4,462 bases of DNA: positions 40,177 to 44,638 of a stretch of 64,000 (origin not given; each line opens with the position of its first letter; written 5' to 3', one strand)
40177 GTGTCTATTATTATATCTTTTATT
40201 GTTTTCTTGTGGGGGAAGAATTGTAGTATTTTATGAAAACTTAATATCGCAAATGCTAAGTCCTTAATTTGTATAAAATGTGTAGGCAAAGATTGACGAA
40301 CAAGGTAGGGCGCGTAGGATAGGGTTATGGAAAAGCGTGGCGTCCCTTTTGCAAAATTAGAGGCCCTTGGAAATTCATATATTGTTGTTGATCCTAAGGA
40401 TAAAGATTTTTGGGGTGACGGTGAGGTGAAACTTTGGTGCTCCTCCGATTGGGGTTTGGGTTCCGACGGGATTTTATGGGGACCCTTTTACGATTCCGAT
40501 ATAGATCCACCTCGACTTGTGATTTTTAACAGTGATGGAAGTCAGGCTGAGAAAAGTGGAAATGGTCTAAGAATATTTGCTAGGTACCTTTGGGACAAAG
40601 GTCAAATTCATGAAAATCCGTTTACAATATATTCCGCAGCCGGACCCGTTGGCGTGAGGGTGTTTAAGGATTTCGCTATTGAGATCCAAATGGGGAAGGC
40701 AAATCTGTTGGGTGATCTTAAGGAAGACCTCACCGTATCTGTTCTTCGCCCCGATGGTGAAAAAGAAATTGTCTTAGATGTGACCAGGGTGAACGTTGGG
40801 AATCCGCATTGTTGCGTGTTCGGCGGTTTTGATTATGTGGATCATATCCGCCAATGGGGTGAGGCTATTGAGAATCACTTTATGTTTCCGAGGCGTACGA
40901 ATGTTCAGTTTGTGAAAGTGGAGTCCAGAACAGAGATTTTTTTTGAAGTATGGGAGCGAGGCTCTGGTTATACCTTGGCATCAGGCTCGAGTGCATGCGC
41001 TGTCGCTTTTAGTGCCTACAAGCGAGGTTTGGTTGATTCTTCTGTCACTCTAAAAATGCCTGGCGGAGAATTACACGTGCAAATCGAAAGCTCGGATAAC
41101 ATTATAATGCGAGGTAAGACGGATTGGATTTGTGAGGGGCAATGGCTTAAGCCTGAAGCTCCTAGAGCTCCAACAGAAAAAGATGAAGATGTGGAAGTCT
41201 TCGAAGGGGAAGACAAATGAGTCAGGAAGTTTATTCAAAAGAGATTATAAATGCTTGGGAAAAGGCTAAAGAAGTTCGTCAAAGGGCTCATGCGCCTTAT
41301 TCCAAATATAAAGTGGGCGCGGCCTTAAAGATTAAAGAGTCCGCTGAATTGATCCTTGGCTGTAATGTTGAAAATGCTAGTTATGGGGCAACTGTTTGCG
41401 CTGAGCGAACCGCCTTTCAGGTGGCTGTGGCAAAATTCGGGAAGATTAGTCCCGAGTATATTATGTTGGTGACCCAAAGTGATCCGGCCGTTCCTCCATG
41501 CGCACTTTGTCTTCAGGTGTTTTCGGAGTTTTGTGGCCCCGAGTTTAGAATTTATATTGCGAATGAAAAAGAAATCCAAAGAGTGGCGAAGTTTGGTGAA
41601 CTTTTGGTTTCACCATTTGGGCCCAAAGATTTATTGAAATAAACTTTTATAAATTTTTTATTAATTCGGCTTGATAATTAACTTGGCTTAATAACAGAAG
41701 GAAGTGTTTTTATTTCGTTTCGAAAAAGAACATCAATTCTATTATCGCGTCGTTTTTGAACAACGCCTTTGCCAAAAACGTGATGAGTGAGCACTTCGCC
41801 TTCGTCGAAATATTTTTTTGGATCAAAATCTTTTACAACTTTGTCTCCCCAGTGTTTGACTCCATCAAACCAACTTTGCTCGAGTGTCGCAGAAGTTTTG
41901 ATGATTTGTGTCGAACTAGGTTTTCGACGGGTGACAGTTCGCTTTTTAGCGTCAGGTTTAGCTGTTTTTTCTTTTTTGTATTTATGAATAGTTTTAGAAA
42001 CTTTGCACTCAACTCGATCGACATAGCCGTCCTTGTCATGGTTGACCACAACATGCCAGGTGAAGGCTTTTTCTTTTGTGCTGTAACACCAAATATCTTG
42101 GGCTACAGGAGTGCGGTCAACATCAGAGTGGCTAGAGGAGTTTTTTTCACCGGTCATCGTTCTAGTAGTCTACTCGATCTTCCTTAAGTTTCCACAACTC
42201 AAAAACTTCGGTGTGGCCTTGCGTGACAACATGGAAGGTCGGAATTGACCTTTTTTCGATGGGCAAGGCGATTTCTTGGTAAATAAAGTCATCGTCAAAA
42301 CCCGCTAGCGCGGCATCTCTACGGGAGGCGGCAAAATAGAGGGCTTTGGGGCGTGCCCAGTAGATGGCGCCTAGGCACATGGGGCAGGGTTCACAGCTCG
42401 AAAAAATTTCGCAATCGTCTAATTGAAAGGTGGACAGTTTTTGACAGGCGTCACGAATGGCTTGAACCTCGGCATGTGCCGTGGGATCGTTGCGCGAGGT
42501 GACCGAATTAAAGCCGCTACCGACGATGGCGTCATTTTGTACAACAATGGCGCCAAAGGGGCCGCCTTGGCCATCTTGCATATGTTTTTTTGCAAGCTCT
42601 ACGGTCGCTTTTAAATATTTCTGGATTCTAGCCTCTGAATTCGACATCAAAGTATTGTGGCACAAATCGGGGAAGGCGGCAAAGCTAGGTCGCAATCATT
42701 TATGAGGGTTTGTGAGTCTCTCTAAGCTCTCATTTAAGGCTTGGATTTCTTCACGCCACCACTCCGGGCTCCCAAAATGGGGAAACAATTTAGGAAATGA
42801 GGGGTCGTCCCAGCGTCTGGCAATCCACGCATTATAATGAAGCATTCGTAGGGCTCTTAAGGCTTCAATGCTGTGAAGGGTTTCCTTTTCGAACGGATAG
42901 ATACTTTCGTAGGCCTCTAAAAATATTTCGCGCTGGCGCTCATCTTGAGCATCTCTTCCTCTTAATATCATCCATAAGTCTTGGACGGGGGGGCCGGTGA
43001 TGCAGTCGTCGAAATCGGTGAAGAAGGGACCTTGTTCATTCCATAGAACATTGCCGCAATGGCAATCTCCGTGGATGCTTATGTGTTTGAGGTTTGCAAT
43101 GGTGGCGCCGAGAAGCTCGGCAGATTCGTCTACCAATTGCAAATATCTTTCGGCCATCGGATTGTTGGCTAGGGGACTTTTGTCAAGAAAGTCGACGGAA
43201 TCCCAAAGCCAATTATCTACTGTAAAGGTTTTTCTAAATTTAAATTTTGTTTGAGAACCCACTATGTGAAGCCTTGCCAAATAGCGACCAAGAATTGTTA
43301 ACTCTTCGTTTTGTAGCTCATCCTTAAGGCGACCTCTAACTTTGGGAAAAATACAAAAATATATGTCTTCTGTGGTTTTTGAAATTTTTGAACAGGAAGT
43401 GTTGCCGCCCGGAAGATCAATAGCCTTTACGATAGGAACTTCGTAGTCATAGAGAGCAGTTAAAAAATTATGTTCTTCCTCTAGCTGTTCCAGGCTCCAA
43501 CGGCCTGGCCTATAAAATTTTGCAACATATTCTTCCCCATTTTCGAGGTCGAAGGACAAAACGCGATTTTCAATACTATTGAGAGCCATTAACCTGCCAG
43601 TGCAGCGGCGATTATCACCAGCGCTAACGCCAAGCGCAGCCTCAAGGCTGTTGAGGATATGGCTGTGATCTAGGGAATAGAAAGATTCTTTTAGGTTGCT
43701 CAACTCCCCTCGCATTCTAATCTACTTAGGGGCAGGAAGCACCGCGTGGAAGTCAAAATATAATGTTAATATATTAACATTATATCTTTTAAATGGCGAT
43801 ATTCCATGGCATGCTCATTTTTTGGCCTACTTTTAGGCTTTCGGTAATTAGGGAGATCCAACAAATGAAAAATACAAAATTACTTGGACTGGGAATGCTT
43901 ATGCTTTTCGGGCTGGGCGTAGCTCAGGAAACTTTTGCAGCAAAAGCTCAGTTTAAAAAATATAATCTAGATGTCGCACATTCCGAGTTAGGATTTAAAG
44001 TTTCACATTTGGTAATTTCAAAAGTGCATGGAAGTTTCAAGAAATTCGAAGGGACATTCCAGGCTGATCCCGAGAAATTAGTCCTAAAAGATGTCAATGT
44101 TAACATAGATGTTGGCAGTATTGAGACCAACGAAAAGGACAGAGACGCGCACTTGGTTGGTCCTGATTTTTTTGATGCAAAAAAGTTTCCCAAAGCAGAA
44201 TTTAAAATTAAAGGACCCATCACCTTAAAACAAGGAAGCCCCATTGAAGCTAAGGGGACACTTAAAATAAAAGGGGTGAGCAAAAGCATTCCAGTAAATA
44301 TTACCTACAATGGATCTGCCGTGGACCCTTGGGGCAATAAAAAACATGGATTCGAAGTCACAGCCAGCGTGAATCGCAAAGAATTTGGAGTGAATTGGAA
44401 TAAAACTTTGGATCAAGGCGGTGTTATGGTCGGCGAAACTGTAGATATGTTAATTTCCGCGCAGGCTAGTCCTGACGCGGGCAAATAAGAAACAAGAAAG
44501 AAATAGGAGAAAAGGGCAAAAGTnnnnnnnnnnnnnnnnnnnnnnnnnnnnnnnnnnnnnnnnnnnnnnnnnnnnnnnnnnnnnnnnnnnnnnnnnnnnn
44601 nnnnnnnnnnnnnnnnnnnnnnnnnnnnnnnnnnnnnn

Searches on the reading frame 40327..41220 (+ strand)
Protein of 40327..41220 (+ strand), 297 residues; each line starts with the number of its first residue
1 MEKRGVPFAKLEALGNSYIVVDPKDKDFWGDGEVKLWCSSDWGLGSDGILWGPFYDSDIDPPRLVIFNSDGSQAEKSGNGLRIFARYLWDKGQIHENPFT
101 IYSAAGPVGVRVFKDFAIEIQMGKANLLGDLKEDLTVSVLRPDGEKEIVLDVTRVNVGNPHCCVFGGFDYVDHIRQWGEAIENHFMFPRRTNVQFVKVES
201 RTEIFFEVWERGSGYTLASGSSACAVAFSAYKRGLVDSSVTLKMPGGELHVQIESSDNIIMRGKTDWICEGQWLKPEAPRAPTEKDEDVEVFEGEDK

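Call 63: search_protein_families(library=pfam, proteins=[window:40327-41220:+], max_evalue=0.001)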
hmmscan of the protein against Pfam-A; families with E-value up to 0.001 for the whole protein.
window:40327-41220:+ (297 aa): 1 family
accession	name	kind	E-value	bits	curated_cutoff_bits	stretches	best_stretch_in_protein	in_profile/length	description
PF01678.24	DAP_epimerase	-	7.2e-42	142.7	34.7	2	155-267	3-120/121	Diaminopimelate epimerase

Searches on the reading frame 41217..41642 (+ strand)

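Call 63: search_protein_families(library=pfam, proteins=[window:41217-41642:+], max_evalue=0.001)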
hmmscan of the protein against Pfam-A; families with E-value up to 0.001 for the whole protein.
window:41217-41642:+ (141 aa): 2 families
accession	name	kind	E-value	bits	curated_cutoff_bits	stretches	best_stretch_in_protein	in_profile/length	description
PF00383.29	dCMP_cyt_deam_1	-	5.3e-14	52.4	25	1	12-106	6-94/102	Cytidine and deoxycytidylate deaminase zinc-binding region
PF08211.18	dCMP_cyt_deam_2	-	1.5e-05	25.6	25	1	13-73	44-103/130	Cytidine and deoxycytidylate deaminase zinc-binding region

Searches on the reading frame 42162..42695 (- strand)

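Call 63: search_protein_families(library=pfam, proteins=[window:42162-42695:-], max_evalue=0.001)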
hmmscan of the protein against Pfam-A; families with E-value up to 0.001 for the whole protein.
window:42162-42695:- (177 aa): 2 families
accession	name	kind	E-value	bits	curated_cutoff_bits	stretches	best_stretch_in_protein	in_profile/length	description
PF00383.29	dCMP_cyt_deam_1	-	1.2e-24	86.6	25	1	24-122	4-101/102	Cytidine and deoxycytidylate deaminase zinc-binding region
PF14437.12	MafB19-deam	-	2.1e-20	73.5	27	1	25-130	4-108/142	MafB19-like deaminase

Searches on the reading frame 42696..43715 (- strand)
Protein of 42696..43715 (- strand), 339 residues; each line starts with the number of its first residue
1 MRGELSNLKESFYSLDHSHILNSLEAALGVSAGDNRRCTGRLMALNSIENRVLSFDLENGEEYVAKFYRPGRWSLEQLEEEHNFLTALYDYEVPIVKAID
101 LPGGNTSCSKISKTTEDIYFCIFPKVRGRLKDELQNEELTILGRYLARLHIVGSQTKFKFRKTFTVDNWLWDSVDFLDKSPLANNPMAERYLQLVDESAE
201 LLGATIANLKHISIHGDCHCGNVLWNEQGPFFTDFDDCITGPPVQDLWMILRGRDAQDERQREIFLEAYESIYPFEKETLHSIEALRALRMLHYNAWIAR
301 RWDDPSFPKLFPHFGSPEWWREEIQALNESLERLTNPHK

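Call 3: search_protein_families(library=pfam, proteins=[window:42696-43715:-], max_evalue=0.1)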
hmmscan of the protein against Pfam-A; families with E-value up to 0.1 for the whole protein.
window:42696-43715:- (339 aa): 4 families
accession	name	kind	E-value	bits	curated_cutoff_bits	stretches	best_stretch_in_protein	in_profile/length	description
PF01636.29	APH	-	7e-32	111.5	23.2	1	48-274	9-234/239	Phosphotransferase enzyme family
PF03881.20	Fructosamin_kin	-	0.0051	16.5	22.4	1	136-278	101-250/288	Fructosamine kinase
PF02958.26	EcKL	-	0.0059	16.4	22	1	214-260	218-270/294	Ecdysteroid kinase-like family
PF19974.5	TCAD9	-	0.04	13.5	40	1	213-244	299-330/429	Ternary complex associated domain 9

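Call 4: search_protein_families(library=ncbifam, proteins=[window:42696-43715:-], max_evalue=0.1)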
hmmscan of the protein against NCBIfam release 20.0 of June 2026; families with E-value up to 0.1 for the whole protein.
window:42696-43715:- (339 aa): 10 families
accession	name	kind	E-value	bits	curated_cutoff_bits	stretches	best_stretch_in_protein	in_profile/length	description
NF008738.0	PRK11768.1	equivalog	6.1e-103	344.6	194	1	8-337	5-322/327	serine/threonine protein kinase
NF003558.0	PRK05231.1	equivalog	6.3e-10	38.5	271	1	61-303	46-284/322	homoserine kinase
TIGR02906.1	spore_CotS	subfamily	4.2e-08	32.5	172.7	1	210-282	186-263/314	CotS family spore coat protein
NF041273.1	GlcN_kinase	equivalog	1.9e-06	27.4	550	1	140-237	181-280/391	glucosamine kinase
NF000052.4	APH_9_Ia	exception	0.0013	18.1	680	1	189-271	183-269/330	aminoglycoside O-phosphotransferase APH(9)-Ia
TIGR02721.1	ycfN_thiK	equivalog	0.0014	17.9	299.45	1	206-272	141-204/256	thiamine kinase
TIGR02172.1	Fb_sc_TIGR02172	paralog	0.017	14.9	228.2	1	211-251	153-193/226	TIGR02172 family protein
TIGR03724.2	arch_bud32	equivalog_domain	0.021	14.3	125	0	196-235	88-128/193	KEOPS complex kinase/ATPase Bud32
NF045759.1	NamurgluKinAmgK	equivalog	0.023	13.8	550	1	186-256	158-226/324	N-acetylmuramate/N-acetylglucosamine kinase AmgK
NF053880.1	SprCtKinCotIBac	equivalog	0.041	12.9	550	1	214-279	208-278/328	spore coat kinase CotI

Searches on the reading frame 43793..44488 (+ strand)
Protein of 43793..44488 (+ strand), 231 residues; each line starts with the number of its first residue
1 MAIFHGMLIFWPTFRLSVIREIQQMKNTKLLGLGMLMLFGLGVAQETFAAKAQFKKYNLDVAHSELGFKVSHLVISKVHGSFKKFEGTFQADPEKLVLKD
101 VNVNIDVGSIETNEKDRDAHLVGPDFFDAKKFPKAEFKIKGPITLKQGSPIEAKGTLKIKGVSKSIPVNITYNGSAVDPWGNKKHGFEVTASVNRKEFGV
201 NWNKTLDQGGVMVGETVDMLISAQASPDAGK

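Call 3: search_protein_families(library=pfam, proteins=[window:43793-44488:+], max_evalue=0.1)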
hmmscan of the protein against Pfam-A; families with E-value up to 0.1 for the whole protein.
window:43793-44488:+ (231 aa): 2 families
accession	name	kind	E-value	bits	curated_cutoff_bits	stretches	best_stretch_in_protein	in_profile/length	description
PF04264.18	YceI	-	1.9e-43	148.9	23.7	1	57-225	1-150/150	YceI-like domain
PF24252.1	CdrL_M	-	0.074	13.8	27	0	99-113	41-55/77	CdrL-like, middle region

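Call 4: search_protein_families(library=ncbifam, proteins=[window:43793-44488:+], max_evalue=0.1)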
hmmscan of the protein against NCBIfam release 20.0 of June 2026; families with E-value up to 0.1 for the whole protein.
window:43793-44488:+ (231 aa): 1 family
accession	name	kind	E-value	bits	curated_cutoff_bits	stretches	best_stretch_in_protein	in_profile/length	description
NF002994.0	PRK03757.1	equivalog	3.9e-37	127.9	232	1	44-203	11-172/191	YceI family protein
